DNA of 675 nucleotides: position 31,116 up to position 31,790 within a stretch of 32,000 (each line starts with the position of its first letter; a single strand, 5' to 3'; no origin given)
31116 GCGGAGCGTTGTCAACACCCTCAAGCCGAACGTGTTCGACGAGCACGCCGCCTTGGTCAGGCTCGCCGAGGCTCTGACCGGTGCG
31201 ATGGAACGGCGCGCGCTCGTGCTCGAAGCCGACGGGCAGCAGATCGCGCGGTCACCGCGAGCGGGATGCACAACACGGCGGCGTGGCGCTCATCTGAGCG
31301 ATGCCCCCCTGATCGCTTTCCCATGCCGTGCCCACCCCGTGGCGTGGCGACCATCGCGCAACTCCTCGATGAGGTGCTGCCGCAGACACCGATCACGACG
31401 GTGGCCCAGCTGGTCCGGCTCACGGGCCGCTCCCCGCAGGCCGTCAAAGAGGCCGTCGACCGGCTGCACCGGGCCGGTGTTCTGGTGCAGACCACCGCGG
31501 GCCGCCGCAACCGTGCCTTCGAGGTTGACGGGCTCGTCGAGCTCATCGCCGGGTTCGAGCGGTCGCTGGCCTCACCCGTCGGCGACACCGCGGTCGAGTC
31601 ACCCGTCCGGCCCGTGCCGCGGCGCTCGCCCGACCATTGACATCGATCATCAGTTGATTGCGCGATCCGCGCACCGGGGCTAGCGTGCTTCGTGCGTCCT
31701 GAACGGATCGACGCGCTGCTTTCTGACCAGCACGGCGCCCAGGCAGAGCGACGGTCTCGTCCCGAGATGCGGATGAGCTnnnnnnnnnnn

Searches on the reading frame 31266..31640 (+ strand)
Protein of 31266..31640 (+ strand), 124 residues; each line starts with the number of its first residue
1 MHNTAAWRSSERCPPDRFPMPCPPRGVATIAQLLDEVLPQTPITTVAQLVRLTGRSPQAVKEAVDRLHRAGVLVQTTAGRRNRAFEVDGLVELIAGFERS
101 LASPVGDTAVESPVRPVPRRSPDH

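Call 33: search_protein_families(library=pfam, proteins=[window:31266-31640:+], max_evalue=0.01)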
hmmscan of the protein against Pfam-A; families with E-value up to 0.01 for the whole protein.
window:31266-31640:+ (124 aa): 4 families
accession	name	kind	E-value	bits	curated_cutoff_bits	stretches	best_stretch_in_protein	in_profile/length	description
PF12802.13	MarR_2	-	0.00049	20.7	27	1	44-78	21-55/61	MarR family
PF07848.18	PaaX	-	0.0031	18.1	24.8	1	33-81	9-61/70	PaaX-like protein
PF25212.1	HVO_A0114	-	0.0054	16.9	27.6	1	37-83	30-76/84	HVO_A0114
PF13412.12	HTH_24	-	0.0084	16.1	21.9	0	42-73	16-47/48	Winged helix-turn-helix DNA-binding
